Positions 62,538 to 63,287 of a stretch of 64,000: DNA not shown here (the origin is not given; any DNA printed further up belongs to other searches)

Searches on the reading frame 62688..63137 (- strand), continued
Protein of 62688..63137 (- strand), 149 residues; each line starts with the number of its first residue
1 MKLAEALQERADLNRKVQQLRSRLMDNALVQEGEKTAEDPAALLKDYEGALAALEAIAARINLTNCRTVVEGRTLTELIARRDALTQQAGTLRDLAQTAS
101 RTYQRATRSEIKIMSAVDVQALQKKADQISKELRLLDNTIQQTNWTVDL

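Call 59: fold_search(model_id=the predicted structure, library=pdb)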
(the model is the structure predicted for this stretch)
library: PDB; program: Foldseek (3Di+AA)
matches with E <= 10: 22; with E <= 0.001: 2
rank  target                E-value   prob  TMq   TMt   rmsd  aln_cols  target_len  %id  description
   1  3kdq_A                4.5e-09  1.00  0.95  0.93   1.4       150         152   39  Crystal structure of a functionally unknown conserved protein from Corynebacterium diphtheriae. (released 2009-11-10)
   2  3kdq_C                1.6e-08  1.00  0.93  0.91   2.0       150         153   39  Crystal structure of a functionally unknown conserved protein from Corynebacterium diphtheriae. (released 2009-11-10)
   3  9e5c_1n               4.1e-01  0.44  0.35  0.14  21.1       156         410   18  Cryo-EM structure of 96 nm repeat of microtubule doublet from T. brucei flagellum (released 2025-03-12)
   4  6zsi_D                1.3e+00  0.38  0.35  0.38  12.8       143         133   18  The mechanism of activation of the actin binding protein EHBP1 by Rab8 family members. (released 2020-09-02)
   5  6zsj_C                2.0e+00  0.25  0.33  0.37  13.9       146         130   17  The mechanism of activation of the actin binding protein EHBP1 by Rab8 family members. (released 2020-09-02)
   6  6zsj_D                3.4e+00  0.16  0.33  0.37  13.5       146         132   17  The mechanism of activation of the actin binding protein EHBP1 by Rab8 family members. (released 2020-09-02)
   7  5m4y_E                3.4e+00  0.12  0.34  0.29  16.5       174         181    7  Crystal structure of the Sec3/Sso2 complex at 2.20 angstrom resolution (released 2017-02-08)
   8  6zsi_C                3.6e+00  0.18  0.35  0.39  13.2       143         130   18  The mechanism of activation of the actin binding protein EHBP1 by Rab8 family members. (released 2020-09-02)
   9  6kn5                  3.8e+00  0.05  0.23  0.17  17.1       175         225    8  Crystal structure of AFF4 C-terminal domain (released 2020-07-08)
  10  4rxc_B                4.8e+00  0.08  0.31  0.16  14.3       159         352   13  T. Brucei Farnesyl Diphosphate Synthase Complexed with Homorisedronate BPH-6 (released 2015-04-15)
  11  1jmw                  5.1e+00  0.09  0.35  0.35  14.7       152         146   18  Propagating Conformational Changes Over Long (And Short) Distances (released 2001-08-15)
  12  7v2y_E                6.0e+00  0.07  0.33  0.28  26.1       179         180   13  cryo-EM structure of yeast THO complex with Sub2 (released 2022-07-27)
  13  2rd9_C                6.8e+00  0.06  0.19  0.15  18.6        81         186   21  Crystal structure of a putative yfit-like metal-dependent hydrolase (bh0186) from bacillus halodurans c-125 at 2.30 A  (released 2007-10-09)
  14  2fic_B                7.2e+00  0.09  0.38  0.29  16.1       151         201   12  The crystal structure of the BAR domain from human Bin1/Amphiphysin II and its implications for molecular recognition (released 2006-11-14)
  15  2q13                  7.6e+00  0.08  0.37  0.18  14.9       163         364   14  Crystal structure of BAR-PH domain of APPL1 (released 2007-08-14)
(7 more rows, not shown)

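Call 83: search_protein_families(library=pfam, alignment_id=A5, max_evalue=0.00001)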
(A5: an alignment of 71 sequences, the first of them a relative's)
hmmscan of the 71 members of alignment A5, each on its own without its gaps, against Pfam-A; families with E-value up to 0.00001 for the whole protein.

A. member 1, L001:3675-4277:+ (200 aa): 3 families
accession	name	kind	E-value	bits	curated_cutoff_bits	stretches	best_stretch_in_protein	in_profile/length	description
PF00583.31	Acetyltransf_1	-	1.6e-14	54.6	20.7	1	61-174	18-116/116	Acetyltransferase (GNAT) family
PF13508.13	Acetyltransf_7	-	6.9e-10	39.6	27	1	110-174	28-82/84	Acetyltransferase (GNAT) domain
PF08445.16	FR47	-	2e-06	28.1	22.1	1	116-175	20-78/86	FR47-like protein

B. families by the number of members that match (of 71 scanned): 59 families (the first 25 are shown)
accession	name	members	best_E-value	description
PF00404.24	Dockerin_1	6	2.3e-10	Dockerin type I domain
PF02424.20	ApbE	5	1.5e-81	ApbE family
PF00583.31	Acetyltransf_1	4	9.6e-17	Acetyltransferase (GNAT) family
PF13508.13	Acetyltransf_7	4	1.8e-10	Acetyltransferase (GNAT) domain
PF13306.12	LRR_5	4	1.4e-07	BspA type Leucine rich repeat region (6 copies)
PF08445.16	FR47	4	1.5e-06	FR47-like protein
PF00155.27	Aminotran_1_2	3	1.8e-78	Aminotransferase class I and II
PF13189.12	Cytidylate_kin2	2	6.7e-12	Cytidylate kinase-like family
PF00815.25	Histidinol_dh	1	3.9e-175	Histidinol dehydrogenase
PF00202.27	Aminotran_3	1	2.4e-126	Aminotransferase class-III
PF00291.31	PALP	1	1.6e-80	Pyridoxal-phosphate dependent enzyme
PF02574.22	S-methyl_trans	1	1.1e-73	Homocysteine S-methyltransferase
PF06245.16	DUF1015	1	3e-70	Protein of unknown function (DUF1015)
PF07478.18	Dala_Dala_lig_C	1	1.3e-63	D-ala D-ala ligase C-terminus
PF01048.26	PNP_UDP_1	1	1.8e-43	Phosphorylase superfamily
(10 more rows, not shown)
